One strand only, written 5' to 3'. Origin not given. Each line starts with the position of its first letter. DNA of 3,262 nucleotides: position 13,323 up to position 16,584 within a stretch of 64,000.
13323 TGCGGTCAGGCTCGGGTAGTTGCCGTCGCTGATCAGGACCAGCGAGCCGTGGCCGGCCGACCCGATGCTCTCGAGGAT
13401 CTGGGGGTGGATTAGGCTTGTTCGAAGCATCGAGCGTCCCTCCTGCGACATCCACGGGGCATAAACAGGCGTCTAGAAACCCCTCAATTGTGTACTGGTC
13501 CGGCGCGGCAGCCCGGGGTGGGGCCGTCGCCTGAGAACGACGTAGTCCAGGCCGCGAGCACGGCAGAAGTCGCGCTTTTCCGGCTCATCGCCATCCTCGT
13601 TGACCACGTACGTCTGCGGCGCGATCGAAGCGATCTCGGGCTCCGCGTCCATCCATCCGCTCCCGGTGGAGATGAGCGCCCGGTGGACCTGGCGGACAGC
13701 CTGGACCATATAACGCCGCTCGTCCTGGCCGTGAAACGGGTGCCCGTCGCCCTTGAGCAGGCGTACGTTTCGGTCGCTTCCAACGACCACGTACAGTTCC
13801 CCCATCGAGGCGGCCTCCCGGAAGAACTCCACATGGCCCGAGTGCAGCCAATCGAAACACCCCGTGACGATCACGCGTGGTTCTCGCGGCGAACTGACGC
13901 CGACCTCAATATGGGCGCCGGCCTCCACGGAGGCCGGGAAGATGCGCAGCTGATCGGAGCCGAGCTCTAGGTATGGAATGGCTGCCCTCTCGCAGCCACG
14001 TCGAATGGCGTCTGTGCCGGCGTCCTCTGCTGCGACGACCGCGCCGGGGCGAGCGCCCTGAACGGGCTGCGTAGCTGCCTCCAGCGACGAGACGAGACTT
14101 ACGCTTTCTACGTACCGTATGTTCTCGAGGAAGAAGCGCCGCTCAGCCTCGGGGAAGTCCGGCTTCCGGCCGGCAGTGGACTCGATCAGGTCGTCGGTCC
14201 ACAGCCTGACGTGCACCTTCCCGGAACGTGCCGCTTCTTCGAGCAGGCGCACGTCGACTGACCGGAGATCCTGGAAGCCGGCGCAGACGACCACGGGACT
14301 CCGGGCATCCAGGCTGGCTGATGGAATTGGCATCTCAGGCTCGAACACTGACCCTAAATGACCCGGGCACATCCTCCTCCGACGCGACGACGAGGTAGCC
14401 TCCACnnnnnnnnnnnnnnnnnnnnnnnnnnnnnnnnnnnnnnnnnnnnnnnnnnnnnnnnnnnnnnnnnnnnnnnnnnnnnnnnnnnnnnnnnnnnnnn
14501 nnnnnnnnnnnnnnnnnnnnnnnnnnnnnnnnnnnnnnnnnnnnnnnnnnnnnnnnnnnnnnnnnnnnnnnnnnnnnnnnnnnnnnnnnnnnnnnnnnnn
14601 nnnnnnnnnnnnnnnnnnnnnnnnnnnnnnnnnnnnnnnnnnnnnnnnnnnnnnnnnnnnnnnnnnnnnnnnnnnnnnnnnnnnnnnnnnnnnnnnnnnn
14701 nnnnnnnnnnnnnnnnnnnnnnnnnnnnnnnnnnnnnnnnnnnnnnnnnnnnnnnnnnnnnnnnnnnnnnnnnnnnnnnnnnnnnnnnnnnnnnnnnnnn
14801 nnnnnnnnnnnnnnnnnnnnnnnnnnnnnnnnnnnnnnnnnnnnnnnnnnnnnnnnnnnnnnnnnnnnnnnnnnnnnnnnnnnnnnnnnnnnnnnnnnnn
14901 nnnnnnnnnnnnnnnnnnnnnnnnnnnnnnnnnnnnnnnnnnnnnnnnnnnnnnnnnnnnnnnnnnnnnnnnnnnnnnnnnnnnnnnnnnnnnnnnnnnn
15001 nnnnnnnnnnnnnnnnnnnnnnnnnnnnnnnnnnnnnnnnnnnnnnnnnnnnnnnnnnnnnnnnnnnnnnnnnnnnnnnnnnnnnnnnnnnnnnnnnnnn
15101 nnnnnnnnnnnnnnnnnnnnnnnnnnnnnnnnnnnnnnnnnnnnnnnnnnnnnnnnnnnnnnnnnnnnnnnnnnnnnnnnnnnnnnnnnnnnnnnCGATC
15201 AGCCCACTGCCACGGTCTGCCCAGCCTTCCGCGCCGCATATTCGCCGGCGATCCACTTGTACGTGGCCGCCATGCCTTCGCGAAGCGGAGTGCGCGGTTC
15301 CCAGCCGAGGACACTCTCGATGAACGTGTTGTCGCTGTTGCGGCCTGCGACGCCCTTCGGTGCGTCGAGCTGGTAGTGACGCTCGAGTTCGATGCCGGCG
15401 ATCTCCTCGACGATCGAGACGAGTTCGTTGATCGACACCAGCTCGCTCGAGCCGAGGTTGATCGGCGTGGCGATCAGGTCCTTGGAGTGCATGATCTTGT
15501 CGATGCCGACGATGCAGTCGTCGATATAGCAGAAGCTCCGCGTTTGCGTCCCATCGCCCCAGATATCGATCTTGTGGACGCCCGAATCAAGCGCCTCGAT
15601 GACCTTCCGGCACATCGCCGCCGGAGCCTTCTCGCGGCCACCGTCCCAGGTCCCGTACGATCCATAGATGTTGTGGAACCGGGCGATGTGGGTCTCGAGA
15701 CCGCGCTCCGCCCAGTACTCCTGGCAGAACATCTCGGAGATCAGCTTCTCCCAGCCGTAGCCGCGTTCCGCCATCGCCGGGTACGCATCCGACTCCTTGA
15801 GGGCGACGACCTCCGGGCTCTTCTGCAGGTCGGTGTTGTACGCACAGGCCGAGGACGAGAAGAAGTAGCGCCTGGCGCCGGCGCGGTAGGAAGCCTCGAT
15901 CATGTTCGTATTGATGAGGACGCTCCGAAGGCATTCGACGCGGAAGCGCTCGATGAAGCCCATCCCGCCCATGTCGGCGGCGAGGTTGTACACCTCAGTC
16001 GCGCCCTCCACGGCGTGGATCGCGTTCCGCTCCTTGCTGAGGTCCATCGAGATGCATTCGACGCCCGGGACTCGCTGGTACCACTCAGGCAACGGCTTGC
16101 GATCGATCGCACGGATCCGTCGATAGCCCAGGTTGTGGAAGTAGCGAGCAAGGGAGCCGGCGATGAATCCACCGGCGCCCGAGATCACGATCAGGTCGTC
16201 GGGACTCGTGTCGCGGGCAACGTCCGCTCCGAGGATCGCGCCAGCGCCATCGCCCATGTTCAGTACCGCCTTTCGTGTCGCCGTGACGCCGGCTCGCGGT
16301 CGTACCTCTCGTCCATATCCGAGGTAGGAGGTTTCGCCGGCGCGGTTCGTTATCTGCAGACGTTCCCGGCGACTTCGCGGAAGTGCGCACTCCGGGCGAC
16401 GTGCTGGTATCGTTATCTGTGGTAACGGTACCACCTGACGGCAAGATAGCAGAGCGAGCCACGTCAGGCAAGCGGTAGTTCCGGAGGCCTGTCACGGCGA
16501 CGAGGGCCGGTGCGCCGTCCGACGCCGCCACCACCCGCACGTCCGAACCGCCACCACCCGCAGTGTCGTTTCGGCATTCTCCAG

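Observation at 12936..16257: Atypical sugar salvage/activation operon: epimerase, GHMP kinase, tandem cytidylyltransferase-fold protein and FucU mutarotase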

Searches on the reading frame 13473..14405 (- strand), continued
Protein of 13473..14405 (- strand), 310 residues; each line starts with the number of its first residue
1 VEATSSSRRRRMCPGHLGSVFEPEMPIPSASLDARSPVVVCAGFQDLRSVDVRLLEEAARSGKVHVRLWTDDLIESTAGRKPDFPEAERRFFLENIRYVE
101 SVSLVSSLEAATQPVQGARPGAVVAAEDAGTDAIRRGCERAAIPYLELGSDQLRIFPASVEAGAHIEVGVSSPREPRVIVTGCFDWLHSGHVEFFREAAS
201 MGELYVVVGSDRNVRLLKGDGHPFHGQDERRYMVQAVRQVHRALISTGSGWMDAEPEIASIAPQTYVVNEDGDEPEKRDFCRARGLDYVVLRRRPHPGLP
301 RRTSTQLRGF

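Call 30: fold_search(model_id=the predicted structure, library=pdb)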
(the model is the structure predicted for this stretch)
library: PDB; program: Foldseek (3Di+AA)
matches with E <= 10: 1676; with E <= 0.001: 53
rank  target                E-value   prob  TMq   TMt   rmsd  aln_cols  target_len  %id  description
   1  4xsv                  1.3e-12  1.00  0.74  0.70   4.4       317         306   19  Human CTP: Phosphoethanolamine Cytidylyltransferase in complex with CTP (released 2016-03-16)
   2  3elb                  2.9e-12  1.00  0.72  0.68   4.6       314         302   19  Human CTP: Phosphoethanolamine Cytidylyltransferase in complex with CMP (released 2008-10-21)
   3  3glv_A                2.5e-08  1.00  0.37  0.81   2.5       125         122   26  Crystal structure of the lipopolysaccharide core biosynthesis protein from Thermoplasma volcanium GSS1 (released 2009-05-12)
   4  5xf2_A                1.1e-07  1.00  0.36  0.68   3.0       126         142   31  Crystal structure of SeMet-HldC from Burkholderia pseudomallei (released 2017-07-19)
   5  5xf2_E                1.5e-07  1.00  0.35  0.67   3.0       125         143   31  Crystal structure of SeMet-HldC from Burkholderia pseudomallei (released 2017-07-19)
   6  5xf2_B                1.9e-07  1.00  0.37  0.64   3.5       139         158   30  Crystal structure of SeMet-HldC from Burkholderia pseudomallei (released 2017-07-19)
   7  5x3d                  7.5e-07  1.00  0.36  0.76   3.5       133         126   19  Crystal structure of HEP-CMP-bound form of cytidylyltransferase (CyTase) domain of Fom1 from Streptomyces wedmorensis (released 2017-09-13)
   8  1coz_A                1.0e-06  1.00  0.38  0.81   2.9       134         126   22  CTP:GLYCEROL-3-PHOSPHATE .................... FROM BACILLUS SUBTILIS (released 1999-10-06)
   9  2b7l_A                1.7e-06  1.00  0.36  0.85   2.2       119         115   25  Crystal Structure of CTP:Glycerol-3-Phosphate Cytidylyltransferase from Staphylococcus aureus (released 2006-06-27)
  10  2b7l_B                1.9e-06  1.00  0.36  0.85   2.3       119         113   25  Crystal Structure of CTP:Glycerol-3-Phosphate Cytidylyltransferase from Staphylococcus aureus (released 2006-06-27)
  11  3hl4_B                3.2e-05  1.00  0.38  0.58   9.1       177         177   20  Crystal structure of a mammalian CTP:phosphocholine cytidylyltransferase with CDP-choline (released 2009-09-22)
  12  4mvc_A                3.6e-05  1.00  0.36  0.49   4.3       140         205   22  Crystal Structure of a Mammalian Cytidylyltransferase (released 2013-12-11)
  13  4mvd_B                4.8e-05  1.00  0.37  0.41   4.2       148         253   22  Crystal Structure of a Mammalian Cytidylyltransferase (released 2013-12-11)
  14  7pvg                  8.2e-05  1.00  0.34  0.67   4.0       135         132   19  Crystal structure of the C-terminal catalytic domain of Plasmodium falciparum CTP:phosphocholine cytidylyltransferase wi (released 2022-10-05)
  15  4zcq                  9.2e-05  1.00  0.34  0.69   4.0       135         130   19  Crystal structure of the C-terminal catalytic domain of Plasmodium falciparum CTP:phosphocholine cytidylyltransferase in (released 2016-09-14)
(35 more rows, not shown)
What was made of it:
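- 13473..14333 (-): Tandem cytidylyltransferase-fold protein, 286 aa. Predicted beta-L-Gal-1-P guanylyltransferase. Foldseek top hit is human ECT/Pcyt2 4xsv over both domains, TM 0.74; single-domain hits include HldC 5xf2 and TagD (call 30).
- Closest known: Ethanolamine-phosphate cytidylyltransferase. Same: It has the same tandem two-CT-domain architecture (TM 0.74, call 30).
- The best full-length structural match is ethanolamine-phosphate cytidylyltransferase (call 30).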

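Call 57: search_protein_families(library=pfam, alignment_id=A3, max_evalue=0.00001)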
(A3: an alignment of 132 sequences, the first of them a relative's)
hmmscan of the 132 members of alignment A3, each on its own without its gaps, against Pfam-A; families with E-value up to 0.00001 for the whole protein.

A. member 1, L001:5506-5985:+ (159 aa): 2 families
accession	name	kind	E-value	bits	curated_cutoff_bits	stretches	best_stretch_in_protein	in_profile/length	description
PF13840.12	ACT_7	-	3.7e-22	78.4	27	1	89-149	2-63/65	ACT domain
PF21631.3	A9CJY8-like_N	-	5.6e-16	58.2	27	1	42-84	2-43/45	A9CJY8-like, N-terminal domain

B. families by the number of members that match (of 132 scanned): 172 families (the first 25 are shown)
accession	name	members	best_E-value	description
PF00532.27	Peripla_BP_1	16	1.8e-41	Periplasmic binding proteins and sugar binding domain of LacI family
PF13407.12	Peripla_BP_4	15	1.2e-58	Periplasmic binding protein domain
PF13377.12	Peripla_BP_3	14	5.1e-39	Periplasmic binding protein-like domain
PF12833.13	HTH_18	14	3.2e-22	Helix-turn-helix domain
PF00165.29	HTH_AraC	14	1.7e-19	Bacterial regulatory helix-turn-helix proteins, AraC family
PF00356.27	LacI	13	7.4e-22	Bacterial regulatory proteins, lacI family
PF02311.25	AraC_binding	13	2.8e-15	AraC-like ligand binding domain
PF05025.18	RbsD_FucU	5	1.4e-39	RbsD / FucU transport protein family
PF01120.23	Alpha_L_fucos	4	8.9e-109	Alpha-L-fucosidase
PF16757.11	Fucosidase_C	4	7.2e-14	Alpha-L-fucosidase C-terminal domain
PF00294.29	PfkB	3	3e-45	pfkB family carbohydrate kinase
PF07882.17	Fucose_iso_N2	2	3.2e-88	L-fucose isomerase, second N-terminal domain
PF07881.17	Fucose_iso_N1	2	1.4e-75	L-fucose isomerase, first N-terminal domain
PF00005.33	ABC_tran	2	1.1e-50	ABC transporter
PF04337.18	DUF480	2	1.6e-45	Protein of unknown function, DUF480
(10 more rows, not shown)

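Call 58: search_protein_families(library=pfam, alignment_id=A4, max_evalue=0.00001)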
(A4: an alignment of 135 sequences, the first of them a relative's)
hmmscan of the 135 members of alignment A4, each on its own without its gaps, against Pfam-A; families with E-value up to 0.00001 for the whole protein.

A. member 1, L001:11495-11869:+ (124 aa): 2 families
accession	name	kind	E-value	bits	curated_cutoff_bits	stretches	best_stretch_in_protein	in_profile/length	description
PF18480.7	DUF5615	-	7e-24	84.3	23.8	1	1-110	1-109/110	Domain of unknown function (DUF5615)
PF18478.7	PIN_10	-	2.5e-06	27.9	26.2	0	1-55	1-59/84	PIN like domain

B. families by the number of members that match (of 135 scanned): 105 families (the first 25 are shown)
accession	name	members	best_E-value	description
PF00483.29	NTP_transferase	11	1.5e-47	Nucleotidyl transferase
PF22640.1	ManC_GMP_beta-helix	10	3.1e-22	MannoseP isomerase/GMP-like beta-helix domain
PF00532.27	Peripla_BP_1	9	6.6e-40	Periplasmic binding proteins and sugar binding domain of LacI family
PF00356.27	LacI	9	1.3e-21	Bacterial regulatory proteins, lacI family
PF05025.18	RbsD_FucU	8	1.1e-43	RbsD / FucU transport protein family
PF13377.12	Peripla_BP_3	8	7.2e-40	Periplasmic binding protein-like domain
PF13407.12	Peripla_BP_4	8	6.2e-26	Periplasmic binding protein domain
PF12804.13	NTP_transf_3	8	9.1e-13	MobA-like NTP transferase domain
PF07690.21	MFS_1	5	9e-63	Major Facilitator Superfamily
PF02952.23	Fucose_iso_C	4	4.4e-45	L-fucose isomerase, C-terminal domain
PF07882.17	Fucose_iso_N2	3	9e-91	L-fucose isomerase, second N-terminal domain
PF01120.23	Alpha_L_fucos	3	4.1e-88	Alpha-L-fucosidase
PF07881.17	Fucose_iso_N1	3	1.9e-76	L-fucose isomerase, first N-terminal domain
PF00069.31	Pkinase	3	4.7e-48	Protein kinase domain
PF00005.33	ABC_tran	3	1.1e-30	ABC transporter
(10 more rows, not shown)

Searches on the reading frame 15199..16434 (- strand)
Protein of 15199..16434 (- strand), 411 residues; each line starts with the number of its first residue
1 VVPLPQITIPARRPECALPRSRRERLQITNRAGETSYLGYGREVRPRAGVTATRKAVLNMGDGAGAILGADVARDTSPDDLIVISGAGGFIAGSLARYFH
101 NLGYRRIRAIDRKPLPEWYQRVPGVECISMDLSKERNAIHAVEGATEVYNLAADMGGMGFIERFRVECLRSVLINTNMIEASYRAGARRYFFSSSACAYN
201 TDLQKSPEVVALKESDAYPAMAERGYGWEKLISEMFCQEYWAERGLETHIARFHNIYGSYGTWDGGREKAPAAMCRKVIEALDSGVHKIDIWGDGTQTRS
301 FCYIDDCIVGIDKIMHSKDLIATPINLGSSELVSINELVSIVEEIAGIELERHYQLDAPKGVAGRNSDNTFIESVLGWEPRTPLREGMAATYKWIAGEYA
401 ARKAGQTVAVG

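Call 3: search_protein_families(library=pfam, proteins=[window:15199-16434:-], max_evalue=0.01)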
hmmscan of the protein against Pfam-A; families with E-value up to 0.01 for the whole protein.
window:15199-16434:- (411 aa): 4 families
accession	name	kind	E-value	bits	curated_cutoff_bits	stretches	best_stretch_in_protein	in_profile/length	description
PF01370.27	Epimerase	-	1.9e-32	113.1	20.9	1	82-326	1-238/240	NAD dependent epimerase/dehydratase family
PF16363.11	GDP_Man_Dehyd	-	1.8e-14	54.4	27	1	84-389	2-330/332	GDP-mannose 4,6 dehydratase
PF05368.20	NmrA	-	1.6e-06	28.4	27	1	79-207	2-119/298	NmrA-like family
PF13460.12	NAD_binding_10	-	0.00033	21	27.2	1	86-206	1-109/184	NAD(P)H-binding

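Call 4: search_protein_families(library=ncbifam, proteins=[window:15199-16434:-], max_evalue=0.01)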
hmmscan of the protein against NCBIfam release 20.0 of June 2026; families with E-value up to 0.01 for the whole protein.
window:15199-16434:- (411 aa): 14 families
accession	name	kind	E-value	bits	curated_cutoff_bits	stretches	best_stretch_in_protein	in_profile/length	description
NF047922.1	GDPFucSynFcl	equivalog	7.5e-30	104.4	500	1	141-395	50-301/308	GDP-L-fucose synthase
TIGR01179.1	galE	equivalog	7.8e-15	54.5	262.3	1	175-395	101-325/332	UDP-glucose 4-epimerase GalE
TIGR04180.1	EDH_00030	hypoth_equivalog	2.1e-14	53.3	475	1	82-381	1-295/297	NAD-dependent 4,6-dehydratase LegB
TIGR01181.1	dTDP_gluc_dehyt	equivalog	1.4e-12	47.4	365.1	1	201-397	130-313/321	dTDP-glucose 4,6-dehydratase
TIGR02197.1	heptose_epim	equivalog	9.4e-09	34.9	274.6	1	82-349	1-263/316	ADP-glyceromanno-heptose 6-epimerase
TIGR03466.1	HpnA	hypoth_equivalog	4.3e-07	29.1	367.65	1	83-201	4-119/327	hopanoid-associated sugar epimerase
NF011728.1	PRK15181.1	equivalog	6.9e-07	28.6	760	1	177-397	123-339/348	Vi polysaccharide biosynthesis UDP-N-acetylglucosaminuronic acid C-4 epimerase TviC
TIGR01777.1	yfcH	hypoth_equivalog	2.4e-06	27.4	207.35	1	82-344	1-239/292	TIGR01777 family oxidoreductase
NF042422.1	oxyalk_red_OleD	equivalog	1.1e-05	25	580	1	82-197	3-112/329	2-alkyl-3-oxoalkanoate reductase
NF042423.1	oxyalk_red_Shew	equivalog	0.00051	19.2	580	1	82-258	11-176/331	2-alkyl-3-oxoalkanoate reductase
NF008872.0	PRK11908.1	equivalog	0.0006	18.9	294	1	288-345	210-270/349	bifunctional UDP-4-keto-pentose/UDP-xylose synthase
NF052578.1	StrlDmthSdmBMthl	equivalog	0.0032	17.3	600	1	83-264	4-174/328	sterol demethylase protein SdmB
NF007582.0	PRK10217.1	equivalog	0.0035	16.5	698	0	222-397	156-333/355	dTDP-glucose 4,6-dehydratase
NF047837.1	UDPAcbARedWbcJ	equivalog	0.0082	15.1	500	0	215-339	92-208/372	UDP-2-acetamido-2,6-beta-L-arabino-hexul-4-ose reductase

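Call 10: search_solved_structures(query=window:15199-16257:-, max_evalue=0.001, show_alignments=1)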
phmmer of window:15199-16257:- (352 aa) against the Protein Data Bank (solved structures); distinct sequences matched with E-value up to 0.001: 68 (the best 60 are shown).
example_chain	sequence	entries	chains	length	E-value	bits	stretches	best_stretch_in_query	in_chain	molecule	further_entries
8sg0_A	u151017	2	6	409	4.1e-79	269.5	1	23-345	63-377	GDP-mannose 3,5-epimerase | GDP-mannose 3,5 epimerase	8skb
2c59_A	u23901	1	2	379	1e-78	268.3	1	22-345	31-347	GDP-MANNOSE-3', 5'-EPIMERASE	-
2c54_A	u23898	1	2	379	2.6e-78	266.9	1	22-345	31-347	GDP-MANNOSE-3', 5'-EPIMERASE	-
2c5a_A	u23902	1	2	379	3.6e-78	266.4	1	22-345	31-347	GDP-MANNOSE-3', 5'-EPIMERASE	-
2c5e_A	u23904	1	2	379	6.9e-78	265.5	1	22-345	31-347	GDP-MANNOSE-3', 5'-EPIMERASE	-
6kv9_A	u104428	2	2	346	2.4e-26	96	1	2-341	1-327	MoeE5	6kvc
7ll6_A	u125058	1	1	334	5.5e-23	84.9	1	90-336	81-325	GDP-L-fucose synthase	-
8du0_A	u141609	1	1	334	5.5e-23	84.9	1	90-336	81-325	GDP-L-fucose synthase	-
4lk3_A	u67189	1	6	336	9.6e-20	74.3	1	87-336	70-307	UDP-glucuronic acid decarboxylase 1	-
2b69_A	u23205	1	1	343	1.1e-19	74.1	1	87-337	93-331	UDP-glucuronate decarboxylase 1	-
4gll_A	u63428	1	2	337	1.3e-19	73.8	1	87-336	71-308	UDP-glucuronic acid decarboxylase 1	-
4m55_A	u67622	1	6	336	1.8e-19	73.4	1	87-336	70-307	UDP-glucuronic acid decarboxylase 1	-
6zl6_A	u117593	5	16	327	3.2e-18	69.3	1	83-341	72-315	Epimerase domain-containing protein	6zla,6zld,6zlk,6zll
6zlj_A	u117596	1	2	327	1.1e-17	67.5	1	83-341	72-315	Epimerase domain-containing protein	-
1bsv_A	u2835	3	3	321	1.5e-17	67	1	80-337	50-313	PROTEIN (GDP-FUCOSE SYNTHETASE) | GDP-FUCOSE SYNTHETASE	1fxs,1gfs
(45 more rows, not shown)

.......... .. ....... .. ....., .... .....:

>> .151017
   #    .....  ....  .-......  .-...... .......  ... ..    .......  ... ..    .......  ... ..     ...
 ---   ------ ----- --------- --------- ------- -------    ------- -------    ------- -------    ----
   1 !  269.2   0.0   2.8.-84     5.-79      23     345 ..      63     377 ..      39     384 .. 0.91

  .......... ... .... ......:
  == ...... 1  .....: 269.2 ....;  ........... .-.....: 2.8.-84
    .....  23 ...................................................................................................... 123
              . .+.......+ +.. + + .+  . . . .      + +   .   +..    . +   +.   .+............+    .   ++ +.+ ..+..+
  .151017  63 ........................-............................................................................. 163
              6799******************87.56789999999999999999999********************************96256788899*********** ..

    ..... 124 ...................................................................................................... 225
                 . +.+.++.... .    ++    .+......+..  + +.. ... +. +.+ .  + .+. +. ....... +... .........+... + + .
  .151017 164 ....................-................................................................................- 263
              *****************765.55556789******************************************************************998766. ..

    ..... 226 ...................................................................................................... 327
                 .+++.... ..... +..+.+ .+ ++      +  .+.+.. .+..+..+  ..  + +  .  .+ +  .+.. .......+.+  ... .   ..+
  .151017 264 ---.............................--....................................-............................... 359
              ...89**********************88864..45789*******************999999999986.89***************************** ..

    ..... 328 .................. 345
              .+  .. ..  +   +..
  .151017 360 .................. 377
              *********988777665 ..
